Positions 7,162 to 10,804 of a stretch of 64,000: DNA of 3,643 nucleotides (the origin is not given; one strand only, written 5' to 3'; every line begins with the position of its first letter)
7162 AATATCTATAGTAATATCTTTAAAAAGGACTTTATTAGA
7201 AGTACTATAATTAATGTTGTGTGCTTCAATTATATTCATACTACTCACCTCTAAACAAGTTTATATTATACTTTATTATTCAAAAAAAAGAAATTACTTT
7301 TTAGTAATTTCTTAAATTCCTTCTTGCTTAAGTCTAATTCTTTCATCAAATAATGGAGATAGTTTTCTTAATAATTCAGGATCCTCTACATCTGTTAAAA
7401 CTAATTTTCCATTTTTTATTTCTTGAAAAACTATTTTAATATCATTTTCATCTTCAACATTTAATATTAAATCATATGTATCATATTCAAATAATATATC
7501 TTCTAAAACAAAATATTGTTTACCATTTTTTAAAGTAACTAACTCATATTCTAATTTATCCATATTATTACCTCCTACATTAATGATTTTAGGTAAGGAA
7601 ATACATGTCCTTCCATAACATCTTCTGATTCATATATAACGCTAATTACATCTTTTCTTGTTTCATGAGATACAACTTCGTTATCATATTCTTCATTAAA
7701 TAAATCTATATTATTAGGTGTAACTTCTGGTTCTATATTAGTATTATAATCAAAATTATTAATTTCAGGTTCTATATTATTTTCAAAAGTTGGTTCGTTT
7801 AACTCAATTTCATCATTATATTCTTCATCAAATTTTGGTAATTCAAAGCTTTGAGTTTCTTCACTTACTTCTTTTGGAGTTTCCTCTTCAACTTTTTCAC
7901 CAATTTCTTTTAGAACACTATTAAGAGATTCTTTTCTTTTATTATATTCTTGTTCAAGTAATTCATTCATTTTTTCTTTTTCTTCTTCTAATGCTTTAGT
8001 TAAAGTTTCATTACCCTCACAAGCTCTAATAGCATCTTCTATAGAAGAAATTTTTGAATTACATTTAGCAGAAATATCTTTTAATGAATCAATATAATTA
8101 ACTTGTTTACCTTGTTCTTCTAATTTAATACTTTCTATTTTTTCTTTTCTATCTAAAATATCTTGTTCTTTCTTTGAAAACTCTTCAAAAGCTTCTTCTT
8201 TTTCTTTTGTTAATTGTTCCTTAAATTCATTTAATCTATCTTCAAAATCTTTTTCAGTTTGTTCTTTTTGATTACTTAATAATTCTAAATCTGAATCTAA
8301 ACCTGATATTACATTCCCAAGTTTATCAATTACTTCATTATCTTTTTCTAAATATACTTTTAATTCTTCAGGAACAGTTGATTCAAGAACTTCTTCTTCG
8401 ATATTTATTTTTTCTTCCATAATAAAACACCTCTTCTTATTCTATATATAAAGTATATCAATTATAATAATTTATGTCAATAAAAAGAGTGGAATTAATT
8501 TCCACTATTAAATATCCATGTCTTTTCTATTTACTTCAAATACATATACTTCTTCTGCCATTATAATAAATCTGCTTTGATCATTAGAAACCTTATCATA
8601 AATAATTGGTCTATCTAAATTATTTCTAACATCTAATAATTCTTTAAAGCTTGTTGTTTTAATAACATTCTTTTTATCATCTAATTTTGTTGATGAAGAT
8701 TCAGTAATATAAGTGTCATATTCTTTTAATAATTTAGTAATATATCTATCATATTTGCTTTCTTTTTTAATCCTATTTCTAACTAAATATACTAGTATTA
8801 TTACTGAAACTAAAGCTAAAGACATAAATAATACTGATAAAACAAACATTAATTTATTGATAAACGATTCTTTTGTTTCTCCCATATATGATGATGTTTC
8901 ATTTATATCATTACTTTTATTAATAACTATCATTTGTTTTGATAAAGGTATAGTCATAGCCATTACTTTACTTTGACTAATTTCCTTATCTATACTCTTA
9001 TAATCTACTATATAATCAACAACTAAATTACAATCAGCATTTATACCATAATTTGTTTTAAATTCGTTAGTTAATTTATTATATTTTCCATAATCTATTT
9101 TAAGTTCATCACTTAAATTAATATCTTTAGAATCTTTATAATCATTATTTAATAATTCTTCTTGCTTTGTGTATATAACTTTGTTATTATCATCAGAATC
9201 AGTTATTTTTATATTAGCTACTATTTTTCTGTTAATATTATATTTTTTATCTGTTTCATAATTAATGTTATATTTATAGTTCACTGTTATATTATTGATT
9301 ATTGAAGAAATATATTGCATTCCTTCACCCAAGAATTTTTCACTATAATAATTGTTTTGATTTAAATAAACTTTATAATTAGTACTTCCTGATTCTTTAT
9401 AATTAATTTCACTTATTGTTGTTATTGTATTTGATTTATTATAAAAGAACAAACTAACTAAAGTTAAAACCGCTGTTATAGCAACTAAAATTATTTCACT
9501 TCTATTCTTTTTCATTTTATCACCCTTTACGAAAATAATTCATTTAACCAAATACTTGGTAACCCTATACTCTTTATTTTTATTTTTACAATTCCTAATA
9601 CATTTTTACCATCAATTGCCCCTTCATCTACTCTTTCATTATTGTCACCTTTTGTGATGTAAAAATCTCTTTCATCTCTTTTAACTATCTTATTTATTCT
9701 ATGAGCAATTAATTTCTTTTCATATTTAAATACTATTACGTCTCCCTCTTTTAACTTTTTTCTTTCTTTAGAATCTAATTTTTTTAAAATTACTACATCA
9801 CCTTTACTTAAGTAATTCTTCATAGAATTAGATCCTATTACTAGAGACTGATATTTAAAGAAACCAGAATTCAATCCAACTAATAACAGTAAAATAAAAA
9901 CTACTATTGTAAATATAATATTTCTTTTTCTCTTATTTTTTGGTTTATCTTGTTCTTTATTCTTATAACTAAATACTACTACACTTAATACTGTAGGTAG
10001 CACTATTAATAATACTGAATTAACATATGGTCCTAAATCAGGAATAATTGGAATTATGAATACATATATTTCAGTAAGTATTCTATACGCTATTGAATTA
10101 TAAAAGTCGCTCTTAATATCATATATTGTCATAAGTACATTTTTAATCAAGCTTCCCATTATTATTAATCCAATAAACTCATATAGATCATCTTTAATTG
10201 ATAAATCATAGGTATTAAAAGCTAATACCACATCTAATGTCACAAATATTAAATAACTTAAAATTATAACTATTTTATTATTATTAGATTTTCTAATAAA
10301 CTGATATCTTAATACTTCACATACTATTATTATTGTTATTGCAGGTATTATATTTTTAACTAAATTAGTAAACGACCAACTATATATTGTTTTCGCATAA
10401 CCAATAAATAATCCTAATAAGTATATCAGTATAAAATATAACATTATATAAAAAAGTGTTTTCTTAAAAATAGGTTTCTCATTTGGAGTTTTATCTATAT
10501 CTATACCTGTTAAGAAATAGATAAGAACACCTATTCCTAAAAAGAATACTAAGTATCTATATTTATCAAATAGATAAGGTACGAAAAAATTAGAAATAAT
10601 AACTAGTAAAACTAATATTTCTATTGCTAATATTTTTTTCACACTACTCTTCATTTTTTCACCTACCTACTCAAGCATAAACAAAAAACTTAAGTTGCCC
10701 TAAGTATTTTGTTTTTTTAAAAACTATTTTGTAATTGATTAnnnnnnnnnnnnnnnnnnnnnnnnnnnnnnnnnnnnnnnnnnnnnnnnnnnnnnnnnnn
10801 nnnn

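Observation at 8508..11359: TasA/camelysin-like protein next to a SipW signal peptidase fused to a ~250-aa polytopic membrane domain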

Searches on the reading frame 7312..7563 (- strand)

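Call 3: search_protein_families(library=pfam, proteins=[window:7312-7563:-], max_evalue=1)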
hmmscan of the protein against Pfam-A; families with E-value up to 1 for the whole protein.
window:7312-7563:- (83 aa): 0 families

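Call 4: search_protein_families(library=ncbifam, proteins=[window:7312-7563:-], max_evalue=1)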
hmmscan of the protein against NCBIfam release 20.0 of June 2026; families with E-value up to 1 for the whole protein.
window:7312-7563:- (83 aa): 2 families
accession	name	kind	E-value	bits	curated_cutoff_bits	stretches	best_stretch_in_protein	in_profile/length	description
NF000932.0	PRK00092.2-5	equivalog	0.0018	18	185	1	7-59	117-169/200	ribosome maturation factor RimP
NF011229.0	PRK14636.1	equivalog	0.0031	17.4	230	1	21-58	116-153/176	ribosome maturation protein RimP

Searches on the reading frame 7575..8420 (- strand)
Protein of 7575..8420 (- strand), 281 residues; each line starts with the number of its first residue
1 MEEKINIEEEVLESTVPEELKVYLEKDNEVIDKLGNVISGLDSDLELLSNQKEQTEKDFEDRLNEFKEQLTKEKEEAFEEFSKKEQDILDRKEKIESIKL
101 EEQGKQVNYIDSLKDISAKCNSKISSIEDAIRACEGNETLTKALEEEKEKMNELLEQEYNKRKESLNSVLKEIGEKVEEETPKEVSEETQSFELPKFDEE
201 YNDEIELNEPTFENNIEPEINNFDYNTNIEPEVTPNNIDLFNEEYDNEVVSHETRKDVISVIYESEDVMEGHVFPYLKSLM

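Call 3: search_protein_families(library=pfam, proteins=[window:7575-8420:-], max_evalue=1)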
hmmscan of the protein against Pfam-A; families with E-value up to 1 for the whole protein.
window:7575-8420:- (281 aa): 4 families
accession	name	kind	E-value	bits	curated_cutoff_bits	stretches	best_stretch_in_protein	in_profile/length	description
PF03310.18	Cauli_DNA-bind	-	0.018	15.6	24.2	1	85-163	8-82/117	Caulimovirus DNA-binding protein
PF07007.17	LprI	-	0.2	12.5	22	1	146-184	9-47/106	Lysozyme inhibitor LprI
PF19793.4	DUF6277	-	0.53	11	32.8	1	29-73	57-102/117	Family of unknown function (DUF6277)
PF24564.1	DUF7605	-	0.65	10.3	27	0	149-228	52-131/183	Domain of unknown function (DUF7605)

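Call 4: search_protein_families(library=ncbifam, proteins=[window:7575-8420:-], max_evalue=1)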
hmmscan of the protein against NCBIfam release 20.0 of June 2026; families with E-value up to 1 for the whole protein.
window:7575-8420:- (281 aa): 7 families
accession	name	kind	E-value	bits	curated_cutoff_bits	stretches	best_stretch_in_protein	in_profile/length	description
NF033441.0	BREX_BrxC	hypoth_equivalog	0.00089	17.6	400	1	26-225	891-1097/1173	BREX system P-loop protein BrxC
NF041378.1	XopZ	subfamily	0.0022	16.1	1300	1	40-213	207-381/1292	XopZ family type III secretion system effector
NF045995.1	MAG0865_DivIVA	hypoth_equivalog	0.0053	16.9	55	1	28-68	26-66/69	MAG0865 family DivIVA-related protein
NF045780.1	TrlF_fam_ATP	equivalog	0.06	12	350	1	18-254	522-762/944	TrlF family AAA-like ATPase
NF043079.1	MMSYN1_0167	equivalog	0.32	9.7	740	1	39-247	80-284/561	oligopeptide ABC transporter ATP-binding protein OppD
TIGR02169.1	SMC_prok_A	equivalog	0.38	8.3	729.4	1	19-196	707-890/1165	chromosome segregation protein SMC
NF043073.1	MMSYN1_0195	equivalog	0.67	8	1250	1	21-191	394-560/1021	spermidine/putrescine ABC transporter permease/substrate-binding protein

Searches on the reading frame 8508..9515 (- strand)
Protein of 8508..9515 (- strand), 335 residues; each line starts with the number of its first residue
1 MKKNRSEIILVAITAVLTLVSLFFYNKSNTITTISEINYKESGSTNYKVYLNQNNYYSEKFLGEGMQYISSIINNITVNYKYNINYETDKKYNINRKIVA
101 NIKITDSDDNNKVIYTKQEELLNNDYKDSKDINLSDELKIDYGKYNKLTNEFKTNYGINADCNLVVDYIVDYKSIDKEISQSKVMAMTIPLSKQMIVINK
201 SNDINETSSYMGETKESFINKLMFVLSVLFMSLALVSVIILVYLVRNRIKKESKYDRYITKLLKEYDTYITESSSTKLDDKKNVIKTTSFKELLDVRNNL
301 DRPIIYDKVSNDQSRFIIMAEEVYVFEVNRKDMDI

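Call 3: search_protein_families(library=pfam, proteins=[window:8508-9515:-], max_evalue=1)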
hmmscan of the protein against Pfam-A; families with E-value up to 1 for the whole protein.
window:8508-9515:- (335 aa): 4 families
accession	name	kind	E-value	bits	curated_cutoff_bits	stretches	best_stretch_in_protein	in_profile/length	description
PF17231.7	DUF5305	-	5.2e-14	52.7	29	1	129-326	17-217/217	Family of unknown function (DUF5305)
PF03840.19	SecG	-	0.00089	19.8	29.2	1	208-240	38-70/70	Preprotein translocase SecG subunit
PF00335.26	Tetraspanin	-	0.24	11.5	32.1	0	215-273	70-127/225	Tetraspanin family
PF04999.18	FtsL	-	0.28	11.7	22.9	1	220-275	13-67/97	Cell division protein FtsL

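Call 4: search_protein_families(library=ncbifam, proteins=[window:8508-9515:-], max_evalue=1)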
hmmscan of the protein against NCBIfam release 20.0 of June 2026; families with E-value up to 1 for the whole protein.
window:8508-9515:- (335 aa): 2 families
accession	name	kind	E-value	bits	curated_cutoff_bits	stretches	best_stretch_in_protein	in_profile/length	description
NF046005.2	near_gluc_PtsG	equivalog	0.011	15.9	45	0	6-30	3-27/85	MPN207a family PTS transporter accessory protein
TIGR00810.1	secG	equivalog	0.015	15.4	30.85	1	209-240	40-72/73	preprotein translocase subunit SecG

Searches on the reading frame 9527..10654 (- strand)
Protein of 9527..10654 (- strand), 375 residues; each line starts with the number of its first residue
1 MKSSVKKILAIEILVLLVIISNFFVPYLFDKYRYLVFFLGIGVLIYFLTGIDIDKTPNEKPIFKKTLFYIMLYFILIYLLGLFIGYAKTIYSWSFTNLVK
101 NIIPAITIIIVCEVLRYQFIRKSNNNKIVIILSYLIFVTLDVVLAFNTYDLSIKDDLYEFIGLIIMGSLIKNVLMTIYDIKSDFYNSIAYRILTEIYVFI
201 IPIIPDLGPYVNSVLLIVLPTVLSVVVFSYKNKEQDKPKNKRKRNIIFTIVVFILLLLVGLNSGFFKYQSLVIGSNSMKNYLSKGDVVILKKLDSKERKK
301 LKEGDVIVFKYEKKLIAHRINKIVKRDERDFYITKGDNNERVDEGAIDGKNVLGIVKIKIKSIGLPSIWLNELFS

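Call 3: search_protein_families(library=pfam, proteins=[window:9527-10654:-], max_evalue=1)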
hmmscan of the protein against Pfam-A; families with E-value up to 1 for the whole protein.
window:9527-10654:- (375 aa): 4 families
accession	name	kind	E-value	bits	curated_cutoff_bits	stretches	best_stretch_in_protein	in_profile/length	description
PF10502.14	Peptidase_S26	-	3.3e-07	30.8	22.9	1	250-326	5-76/168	Signal peptidase, peptidase S26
PF00717.28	Peptidase_S24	-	0.0073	16.4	23.3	1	271-330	38-88/116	Peptidase S24-like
PF07331.16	TctB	-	0.015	15.9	29.1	1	201-259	25-84/137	Tripartite tricarboxylate transporter TctB family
PF15086.11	UPF0542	-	0.37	11.1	27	1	210-244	19-53/68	Uncharacterised protein family UPF0542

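Call 4: search_protein_families(library=ncbifam, proteins=[window:9527-10654:-], max_evalue=1)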
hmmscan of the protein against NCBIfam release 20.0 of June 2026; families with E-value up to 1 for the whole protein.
window:9527-10654:- (375 aa): 6 families
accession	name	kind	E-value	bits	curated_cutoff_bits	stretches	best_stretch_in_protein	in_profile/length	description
TIGR02228.1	sigpep_I_arch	equivalog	9.7e-23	80.8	51.85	1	242-362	2-125/158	signal peptidase I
NF046067.1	SigPepSipWBacil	equivalog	1.3e-16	60.7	190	1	246-354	16-123/189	signal peptidase I SipW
TIGR02227.1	sigpep_I_bact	equivalog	7.5e-10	38.9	47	1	250-325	2-76/162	signal peptidase I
TIGR02754.1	sod_Ni_protease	equivalog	0.018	15.5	63.25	1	275-356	5-88/90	nickel-type superoxide dismutase maturation protease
TIGR03025.1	EPS_sugtrans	subfamily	0.1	11.8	295.55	1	10-131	6-130/445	exopolysaccharide biosynthesis polyprenyl glycosylphosphotransferase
NF004285.1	PRK05696.1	equivalog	0.57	10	179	1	233-266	9-40/171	flagellar basal body-associated protein FliL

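Call 5: find_homologous_proteins(query=window:9527-10654:-)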
Query window:9527-10654:- (375 aa): 184 proteins with E <= 0.001 among 8000 candidates; the best 120 are listed.
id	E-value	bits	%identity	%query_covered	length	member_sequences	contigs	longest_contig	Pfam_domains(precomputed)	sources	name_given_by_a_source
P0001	9.4e-229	777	100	100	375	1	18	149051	PF10502.15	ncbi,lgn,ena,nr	ncbi:MAG: signal peptidase I [Bacilli bacterium]|nr:signal peptidase I [Bacilli bacterium]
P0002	1.2e-228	776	100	100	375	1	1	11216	PF10502.15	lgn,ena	-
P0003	1.4e-227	773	100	100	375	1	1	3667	PF10502.15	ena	-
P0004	1.0e-225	767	97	100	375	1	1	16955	PF10502.15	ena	-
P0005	7.0e-195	665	79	100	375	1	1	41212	PF10502.15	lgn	-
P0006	6.5e-145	501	57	100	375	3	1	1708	PF00717.29,PF10502.15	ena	-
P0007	5.5e-137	475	58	99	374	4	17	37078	PF10502.15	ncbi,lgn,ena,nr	ncbi:MAG: signal peptidase I [Bacilli bacterium]|nr:signal peptidase I [Bacilli bacterium]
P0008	1.6e-135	470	57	98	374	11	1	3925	PF00717.29,PF10502.15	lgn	-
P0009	1.1e-132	461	57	100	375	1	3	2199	PF00717.29,PF10502.15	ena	-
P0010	1.6e-132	460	55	100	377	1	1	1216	-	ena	-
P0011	2.5e-131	456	53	98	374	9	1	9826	PF10502.15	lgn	-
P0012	2.0e-130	453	57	100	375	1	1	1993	-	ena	-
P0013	5.0e-128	445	54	100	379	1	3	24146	PF00717.29,PF10502.15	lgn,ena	-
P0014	1.2e-126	441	54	100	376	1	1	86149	PF00717.29,PF10502.15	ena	-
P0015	1.3e-126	441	53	100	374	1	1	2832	-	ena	-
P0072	1.1e-93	332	45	99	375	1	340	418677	-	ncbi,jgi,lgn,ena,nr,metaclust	ncbi:signal peptidase I [Clostridium sp. CAG:433]|nr:signal peptidase I [Clostridium sp. CAG:433]|me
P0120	1.1e-59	221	34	99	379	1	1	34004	PF00717.29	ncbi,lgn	-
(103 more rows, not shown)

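Call 18: find_encoding_contigs(protein=P0072, flank=8000, max_places=2)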
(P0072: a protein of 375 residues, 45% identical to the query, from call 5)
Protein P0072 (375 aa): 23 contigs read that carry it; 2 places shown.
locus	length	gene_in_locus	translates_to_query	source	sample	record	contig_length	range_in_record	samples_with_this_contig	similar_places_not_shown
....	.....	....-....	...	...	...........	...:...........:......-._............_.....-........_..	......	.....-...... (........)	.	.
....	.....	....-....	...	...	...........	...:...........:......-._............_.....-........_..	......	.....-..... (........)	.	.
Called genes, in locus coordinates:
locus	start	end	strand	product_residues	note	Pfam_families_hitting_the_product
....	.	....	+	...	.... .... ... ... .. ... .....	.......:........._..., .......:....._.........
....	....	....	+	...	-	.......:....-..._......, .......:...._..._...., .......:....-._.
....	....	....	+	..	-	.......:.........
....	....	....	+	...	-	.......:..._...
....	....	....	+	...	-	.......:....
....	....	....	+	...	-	-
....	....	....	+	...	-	-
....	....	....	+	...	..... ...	-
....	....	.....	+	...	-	-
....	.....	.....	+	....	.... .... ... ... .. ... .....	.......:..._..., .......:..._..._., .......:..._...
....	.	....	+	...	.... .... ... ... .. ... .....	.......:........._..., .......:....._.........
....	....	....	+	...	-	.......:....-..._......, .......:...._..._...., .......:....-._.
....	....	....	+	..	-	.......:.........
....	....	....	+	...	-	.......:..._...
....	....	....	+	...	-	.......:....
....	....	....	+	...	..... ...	-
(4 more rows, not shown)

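Call 19: find_encoding_contigs(protein=P0120, flank=8000, max_places=2)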
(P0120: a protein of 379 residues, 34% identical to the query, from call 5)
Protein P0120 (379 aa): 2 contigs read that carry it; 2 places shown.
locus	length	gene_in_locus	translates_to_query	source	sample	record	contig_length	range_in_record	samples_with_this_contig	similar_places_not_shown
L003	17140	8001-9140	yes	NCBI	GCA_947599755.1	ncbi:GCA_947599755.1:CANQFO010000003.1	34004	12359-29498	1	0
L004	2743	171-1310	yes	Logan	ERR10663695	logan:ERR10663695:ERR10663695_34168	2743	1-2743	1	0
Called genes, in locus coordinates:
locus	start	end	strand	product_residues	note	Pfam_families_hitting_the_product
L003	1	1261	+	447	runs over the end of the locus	PF09479:Flg_new, PF02368:Big_2, PF26182:Ig_NUP210_5th (faint), PF26918:Ig_Eae (faint), PF02368:Big_2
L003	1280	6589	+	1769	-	-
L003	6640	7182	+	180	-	-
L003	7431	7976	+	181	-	-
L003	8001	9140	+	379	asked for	PF00717:Peptidase_S24 (weak)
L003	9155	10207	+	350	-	PF17231:DUF5305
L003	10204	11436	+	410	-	PF13385:Laminin_G_3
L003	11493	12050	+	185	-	-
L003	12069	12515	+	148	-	-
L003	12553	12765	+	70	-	PF01783:Ribosomal_L32p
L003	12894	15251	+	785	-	PF12705:PDDEXK_1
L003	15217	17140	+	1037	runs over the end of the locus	PF00580:UvrD-helicase, PF01443:Viral_helicase1 (faint), PF13245:AAA_19, PF13361:UvrD_C, PF13538:UvrD_C_2 (faint)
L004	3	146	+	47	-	?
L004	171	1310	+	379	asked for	PF00717:Peptidase_S24 (weak)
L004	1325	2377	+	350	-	PF17231:DUF5305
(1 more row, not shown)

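Call 40: predict_structure(alignment_id=A4)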
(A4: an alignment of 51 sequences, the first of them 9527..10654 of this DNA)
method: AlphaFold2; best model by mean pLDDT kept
length: 375 residues; sequences in the alignment: 51
mean_pLDDT: 84.1   pTM: 0.69
mean pLDDT of the five models: 84.1, 83.5, 81.5, 80.8, 80.5
residues with pLDDT >= 90: 127; 70-90: 211; 50-70: 28; < 50: 9
segments of 3 or more residues with pLDDT < 50: 366-370
pLDDT, mean of each block of 10 residues (from residue 1): 86 95 87 90 91 85 90 88 83 89 93 95 93 96 87 82 89 95 92 92 84 86 87 57 72 70 69 80 82 83 88 84 82 84 82 86 54 49
secondary structure, 60 per line:
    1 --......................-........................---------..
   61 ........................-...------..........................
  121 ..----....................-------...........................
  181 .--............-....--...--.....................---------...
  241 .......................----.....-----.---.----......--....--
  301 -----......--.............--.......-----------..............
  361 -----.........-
elements in order: H3-24 H26-49 H59-84 E86-88 H95-122 H127-146 H154-181 H184-195 H197-200 E203-205 H208-228 H238-263 E268-272 E287-292 H295-298 E306-311 E314-326 E329-335 E352-360 H366-374

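Call 42: find_related_loci(query=window:9527-10654:-, collection=genome_contigs, flank=7000)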
Query window:9527-10654:- (375 aa) in genome_contigs; peptide patterns used: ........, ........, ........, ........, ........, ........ (x = any residue, [..] = any of these).
104 stretches matched a pattern; 7 encode a relative of the query (tblastn E <= 1e-3); 7 distinct loci.
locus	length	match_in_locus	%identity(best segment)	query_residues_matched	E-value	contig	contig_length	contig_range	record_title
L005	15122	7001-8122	55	1-374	2e-128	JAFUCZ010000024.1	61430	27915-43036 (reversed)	MAG: Bacilli bacterium isolate RGIG4382 Roe_deer_Jejunum.Co__c302451, whole genome shotgun sequence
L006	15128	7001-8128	48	1-375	6e-109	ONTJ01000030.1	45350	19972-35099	uncultured Clostridiales bacterium isolate RUG630 genome assembly, contig: k87_33616294, whole genome shotgun sequence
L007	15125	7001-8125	46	1-374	9e-100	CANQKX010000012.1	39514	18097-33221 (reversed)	MAG: uncultured Bacilli bacterium isolate Lapin-016__bin29 genome assembly, contig: Lapin-016__NODE_834_length_39514_cov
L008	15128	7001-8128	44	1-374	4e-98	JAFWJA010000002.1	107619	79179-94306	MAG: Bacilli bacterium isolate RGIG5784 Sheep_Ileum-5__c269, whole genome shotgun sequence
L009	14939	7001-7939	29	52-375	2e-31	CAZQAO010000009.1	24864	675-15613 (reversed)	MAG TPA_asm: uncultured Muribaculaceae bacterium isolate SRP314395_co1_23 genome assembly, contig: NODE_1645_length_2486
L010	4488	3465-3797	34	249-364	8e-14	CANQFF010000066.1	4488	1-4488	MAG: uncultured Bacilli bacterium isolate Lapin-005__bin51 genome assembly, contig: Lapin-005__NODE_28554_length_4488_co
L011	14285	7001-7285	33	265-364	4e-13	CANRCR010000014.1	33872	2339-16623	MAG: uncultured Bacilli bacterium isolate Lapin-026__bin36 genome assembly, contig: Lapin-026__NODE_1352_length_33872_co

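Call 79: list_cluster_members(proteins=[window:9527-10654:-, window:10742-11359:-, window:8508-9515:-])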
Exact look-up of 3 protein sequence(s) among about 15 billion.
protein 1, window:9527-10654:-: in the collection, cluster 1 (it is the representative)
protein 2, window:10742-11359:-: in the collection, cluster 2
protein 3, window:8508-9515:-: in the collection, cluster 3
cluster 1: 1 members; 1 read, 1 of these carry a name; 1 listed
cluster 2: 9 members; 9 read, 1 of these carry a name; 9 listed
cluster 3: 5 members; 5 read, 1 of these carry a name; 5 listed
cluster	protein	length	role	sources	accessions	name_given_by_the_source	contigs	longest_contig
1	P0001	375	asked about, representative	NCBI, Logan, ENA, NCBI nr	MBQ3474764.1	MAG: signal peptidase I [Bacilli bacterium] | signal peptidase I [Bacilli bacterium]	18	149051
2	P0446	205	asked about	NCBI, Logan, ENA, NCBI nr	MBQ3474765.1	MAG: hypothetical protein IJH20_01140 [Bacilli bacterium] | hypothetical protein [Bacilli bacterium]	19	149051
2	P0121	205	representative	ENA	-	-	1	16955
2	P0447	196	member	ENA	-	-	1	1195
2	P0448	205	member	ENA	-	-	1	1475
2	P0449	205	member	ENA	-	-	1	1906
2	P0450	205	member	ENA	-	-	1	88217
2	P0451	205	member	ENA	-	-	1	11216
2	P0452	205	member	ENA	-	-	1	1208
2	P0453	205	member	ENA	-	-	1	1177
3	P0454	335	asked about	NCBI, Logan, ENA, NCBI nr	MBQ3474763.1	MAG: hypothetical protein IJH20_01130 [Bacilli bacterium] | hypothetical protein [Bacilli bacterium]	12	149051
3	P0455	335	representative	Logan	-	-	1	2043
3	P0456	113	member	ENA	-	-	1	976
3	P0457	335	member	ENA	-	-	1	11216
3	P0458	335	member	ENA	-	-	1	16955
